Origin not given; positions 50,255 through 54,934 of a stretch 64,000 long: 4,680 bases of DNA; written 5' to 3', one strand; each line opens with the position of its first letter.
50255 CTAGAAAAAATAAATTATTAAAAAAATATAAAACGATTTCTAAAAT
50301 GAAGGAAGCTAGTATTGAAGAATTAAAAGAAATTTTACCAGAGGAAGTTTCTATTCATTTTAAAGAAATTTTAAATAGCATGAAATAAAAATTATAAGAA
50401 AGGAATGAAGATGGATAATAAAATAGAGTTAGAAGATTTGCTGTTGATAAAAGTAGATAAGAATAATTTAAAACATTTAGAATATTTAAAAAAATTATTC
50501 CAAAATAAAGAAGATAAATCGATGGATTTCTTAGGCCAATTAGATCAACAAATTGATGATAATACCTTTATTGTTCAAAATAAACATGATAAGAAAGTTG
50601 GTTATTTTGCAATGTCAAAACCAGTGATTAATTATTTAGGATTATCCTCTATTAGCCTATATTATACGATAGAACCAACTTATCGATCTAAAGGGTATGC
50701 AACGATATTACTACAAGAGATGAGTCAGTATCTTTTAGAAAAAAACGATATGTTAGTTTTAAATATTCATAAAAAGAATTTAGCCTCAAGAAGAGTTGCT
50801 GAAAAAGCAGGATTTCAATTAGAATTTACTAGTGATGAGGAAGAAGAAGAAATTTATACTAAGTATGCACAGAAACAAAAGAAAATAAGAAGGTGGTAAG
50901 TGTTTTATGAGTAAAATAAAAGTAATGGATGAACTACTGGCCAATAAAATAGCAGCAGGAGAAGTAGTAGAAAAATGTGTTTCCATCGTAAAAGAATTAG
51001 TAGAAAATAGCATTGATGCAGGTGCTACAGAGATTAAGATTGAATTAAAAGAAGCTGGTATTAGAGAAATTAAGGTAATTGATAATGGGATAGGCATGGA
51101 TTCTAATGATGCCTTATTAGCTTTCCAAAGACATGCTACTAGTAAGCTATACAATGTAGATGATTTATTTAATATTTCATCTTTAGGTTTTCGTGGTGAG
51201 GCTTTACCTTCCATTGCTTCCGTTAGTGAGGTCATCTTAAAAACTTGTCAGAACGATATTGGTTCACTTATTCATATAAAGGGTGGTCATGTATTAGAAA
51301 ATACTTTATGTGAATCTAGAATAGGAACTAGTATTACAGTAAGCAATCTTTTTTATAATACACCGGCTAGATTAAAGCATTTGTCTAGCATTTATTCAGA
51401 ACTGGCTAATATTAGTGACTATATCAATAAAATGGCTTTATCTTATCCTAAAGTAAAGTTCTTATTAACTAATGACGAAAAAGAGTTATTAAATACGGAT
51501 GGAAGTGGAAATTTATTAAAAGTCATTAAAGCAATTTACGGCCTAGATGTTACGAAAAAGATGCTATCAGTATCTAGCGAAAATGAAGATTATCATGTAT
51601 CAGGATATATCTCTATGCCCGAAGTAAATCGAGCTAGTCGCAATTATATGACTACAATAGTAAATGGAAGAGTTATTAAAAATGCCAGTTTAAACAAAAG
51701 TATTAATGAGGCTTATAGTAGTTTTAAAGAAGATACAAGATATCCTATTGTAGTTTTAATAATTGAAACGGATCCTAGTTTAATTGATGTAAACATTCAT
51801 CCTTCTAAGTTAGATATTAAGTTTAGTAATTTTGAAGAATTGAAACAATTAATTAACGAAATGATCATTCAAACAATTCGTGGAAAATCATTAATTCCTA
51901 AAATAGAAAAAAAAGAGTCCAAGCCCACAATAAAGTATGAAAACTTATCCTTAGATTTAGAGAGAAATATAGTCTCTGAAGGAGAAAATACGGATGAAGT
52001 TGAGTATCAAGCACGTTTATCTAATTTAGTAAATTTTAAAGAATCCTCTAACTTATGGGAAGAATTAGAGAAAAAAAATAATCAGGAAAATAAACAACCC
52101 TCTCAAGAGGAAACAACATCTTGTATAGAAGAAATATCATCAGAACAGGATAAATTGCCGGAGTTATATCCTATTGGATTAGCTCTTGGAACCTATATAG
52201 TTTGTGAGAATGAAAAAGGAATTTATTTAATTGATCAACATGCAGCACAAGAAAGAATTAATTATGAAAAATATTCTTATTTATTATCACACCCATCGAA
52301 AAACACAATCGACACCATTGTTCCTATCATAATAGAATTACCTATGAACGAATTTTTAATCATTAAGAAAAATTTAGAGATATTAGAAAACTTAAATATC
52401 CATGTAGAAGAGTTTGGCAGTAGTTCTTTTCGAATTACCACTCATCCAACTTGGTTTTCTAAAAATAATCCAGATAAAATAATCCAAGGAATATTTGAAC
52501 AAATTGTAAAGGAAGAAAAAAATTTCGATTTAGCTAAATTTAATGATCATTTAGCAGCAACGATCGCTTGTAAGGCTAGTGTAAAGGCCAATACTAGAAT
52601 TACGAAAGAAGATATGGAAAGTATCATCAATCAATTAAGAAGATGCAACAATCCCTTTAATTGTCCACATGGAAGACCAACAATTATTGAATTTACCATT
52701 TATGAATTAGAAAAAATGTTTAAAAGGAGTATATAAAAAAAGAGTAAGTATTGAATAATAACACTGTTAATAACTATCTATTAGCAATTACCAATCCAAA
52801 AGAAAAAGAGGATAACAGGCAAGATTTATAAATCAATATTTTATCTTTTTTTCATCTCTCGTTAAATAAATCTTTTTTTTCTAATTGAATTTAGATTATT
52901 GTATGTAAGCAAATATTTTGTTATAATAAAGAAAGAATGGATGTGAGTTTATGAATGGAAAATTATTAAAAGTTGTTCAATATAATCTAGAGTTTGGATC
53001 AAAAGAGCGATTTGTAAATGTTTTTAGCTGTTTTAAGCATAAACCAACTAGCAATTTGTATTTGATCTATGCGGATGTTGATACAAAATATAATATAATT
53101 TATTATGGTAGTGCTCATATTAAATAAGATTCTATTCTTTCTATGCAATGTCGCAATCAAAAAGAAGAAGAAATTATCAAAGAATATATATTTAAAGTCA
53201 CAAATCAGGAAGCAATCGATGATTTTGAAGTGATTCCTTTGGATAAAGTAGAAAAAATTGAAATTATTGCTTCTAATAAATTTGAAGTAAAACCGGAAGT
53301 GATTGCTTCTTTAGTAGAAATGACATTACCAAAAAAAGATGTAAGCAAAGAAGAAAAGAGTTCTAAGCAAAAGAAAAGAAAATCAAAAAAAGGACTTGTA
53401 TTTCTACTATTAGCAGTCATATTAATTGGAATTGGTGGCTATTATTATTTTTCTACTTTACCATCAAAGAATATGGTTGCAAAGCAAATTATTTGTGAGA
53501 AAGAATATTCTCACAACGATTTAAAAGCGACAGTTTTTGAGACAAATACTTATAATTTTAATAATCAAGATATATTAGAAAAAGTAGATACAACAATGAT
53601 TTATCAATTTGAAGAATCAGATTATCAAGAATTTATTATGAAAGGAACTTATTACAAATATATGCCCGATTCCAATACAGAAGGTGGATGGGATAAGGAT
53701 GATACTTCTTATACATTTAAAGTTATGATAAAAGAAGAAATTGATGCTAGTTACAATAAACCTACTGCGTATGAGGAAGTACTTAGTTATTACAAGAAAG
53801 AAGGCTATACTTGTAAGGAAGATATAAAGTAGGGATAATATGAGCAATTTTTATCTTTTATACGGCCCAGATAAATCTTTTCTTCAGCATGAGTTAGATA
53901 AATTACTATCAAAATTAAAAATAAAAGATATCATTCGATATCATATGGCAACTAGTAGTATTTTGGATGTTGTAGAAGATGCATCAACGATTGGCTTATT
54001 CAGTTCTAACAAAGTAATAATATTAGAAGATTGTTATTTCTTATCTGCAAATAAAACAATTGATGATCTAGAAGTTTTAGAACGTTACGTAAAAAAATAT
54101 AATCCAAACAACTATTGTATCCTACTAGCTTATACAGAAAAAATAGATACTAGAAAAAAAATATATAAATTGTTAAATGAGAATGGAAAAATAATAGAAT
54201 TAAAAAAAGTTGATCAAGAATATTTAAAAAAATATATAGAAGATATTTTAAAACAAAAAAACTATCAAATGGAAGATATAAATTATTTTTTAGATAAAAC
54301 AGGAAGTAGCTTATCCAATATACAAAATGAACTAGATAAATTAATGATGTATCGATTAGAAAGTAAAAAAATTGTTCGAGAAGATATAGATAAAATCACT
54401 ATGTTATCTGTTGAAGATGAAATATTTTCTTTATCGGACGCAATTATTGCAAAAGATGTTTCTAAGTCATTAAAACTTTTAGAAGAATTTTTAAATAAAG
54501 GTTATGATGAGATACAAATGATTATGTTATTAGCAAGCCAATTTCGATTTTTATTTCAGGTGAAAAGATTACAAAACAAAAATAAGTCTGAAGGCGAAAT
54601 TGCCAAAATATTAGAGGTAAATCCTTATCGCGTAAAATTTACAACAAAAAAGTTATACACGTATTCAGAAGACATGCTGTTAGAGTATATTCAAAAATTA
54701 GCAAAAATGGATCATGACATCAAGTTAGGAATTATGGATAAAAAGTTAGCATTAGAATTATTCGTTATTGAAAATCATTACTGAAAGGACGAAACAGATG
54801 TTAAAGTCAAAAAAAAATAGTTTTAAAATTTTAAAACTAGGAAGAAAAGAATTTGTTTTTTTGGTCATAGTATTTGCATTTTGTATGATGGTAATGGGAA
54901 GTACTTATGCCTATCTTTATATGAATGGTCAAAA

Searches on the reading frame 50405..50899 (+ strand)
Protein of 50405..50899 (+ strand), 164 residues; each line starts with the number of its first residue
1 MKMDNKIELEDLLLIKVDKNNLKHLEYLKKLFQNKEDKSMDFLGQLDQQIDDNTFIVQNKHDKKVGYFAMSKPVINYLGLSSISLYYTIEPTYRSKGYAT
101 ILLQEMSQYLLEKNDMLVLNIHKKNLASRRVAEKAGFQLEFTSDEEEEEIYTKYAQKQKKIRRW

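Call 39: search_protein_families(library=pfam, proteins=[window:50405-50899:+], max_evalue=0.00001)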
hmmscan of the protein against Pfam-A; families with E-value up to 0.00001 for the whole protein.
window:50405-50899:+ (164 aa): 3 families
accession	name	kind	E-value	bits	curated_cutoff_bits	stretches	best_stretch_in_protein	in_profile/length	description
PF13302.13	Acetyltransf_3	-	2.1e-10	41.9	25.4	1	52-138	51-138/138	Acetyltransferase (GNAT) domain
PF00583.31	Acetyltransf_1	-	5.8e-08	33.5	20.7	1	47-137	24-116/116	Acetyltransferase (GNAT) family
PF08445.16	FR47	-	2.9e-07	30.8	22.1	1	89-141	29-81/86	FR47-like protein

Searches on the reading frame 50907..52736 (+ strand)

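Call 39: search_protein_families(library=pfam, proteins=[window:50907-52736:+], max_evalue=0.00001)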
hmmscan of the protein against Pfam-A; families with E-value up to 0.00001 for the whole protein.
window:50907-52736:+ (609 aa): 4 families
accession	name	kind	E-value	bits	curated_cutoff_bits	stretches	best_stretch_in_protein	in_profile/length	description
PF01119.25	DNA_mis_repair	-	4.9e-33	113.7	26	1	207-323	1-117/119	DNA mismatch repair protein, C-terminal domain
PF08676.16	MutL_C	-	7.6e-33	113.6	25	1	424-564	2-141/142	MutL C terminal dimerisation domain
PF13589.12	HATPase_c_3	-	1.5e-11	44.9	25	1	26-123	5-102/137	Histidine kinase-, DNA gyrase B-, and HSP90-like ATPase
PF02518.31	HATPase_c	-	3.9e-07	30.9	26.4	1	24-78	6-63/111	Histidine kinase-, DNA gyrase B-, and HSP90-like ATPase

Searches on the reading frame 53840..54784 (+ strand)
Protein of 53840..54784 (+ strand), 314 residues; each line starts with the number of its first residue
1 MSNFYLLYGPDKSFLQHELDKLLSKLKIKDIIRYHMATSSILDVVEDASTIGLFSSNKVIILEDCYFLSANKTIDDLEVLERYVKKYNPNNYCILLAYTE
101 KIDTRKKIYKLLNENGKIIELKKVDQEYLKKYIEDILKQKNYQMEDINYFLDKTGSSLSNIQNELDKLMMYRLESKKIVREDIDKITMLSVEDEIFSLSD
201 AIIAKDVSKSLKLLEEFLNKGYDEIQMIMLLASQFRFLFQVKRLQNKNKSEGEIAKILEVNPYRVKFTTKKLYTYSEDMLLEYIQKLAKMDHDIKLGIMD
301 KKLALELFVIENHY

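Call 39: search_protein_families(library=pfam, proteins=[window:53840-54784:+], max_evalue=0.00001)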
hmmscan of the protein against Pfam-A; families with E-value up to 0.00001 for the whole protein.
window:53840-54784:+ (314 aa): 2 families
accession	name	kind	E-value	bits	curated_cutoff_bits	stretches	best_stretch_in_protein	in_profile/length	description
PF21694.2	DNA_pol3_delta_C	-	2.4e-32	111.9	27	1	192-311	1-120/121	DNA polymerase III delta subunit, C-terminal domain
PF06144.19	DNA_pol3_delta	-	8.5e-15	55.3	21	1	5-121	1-123/124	DNA polymerase III, delta subunit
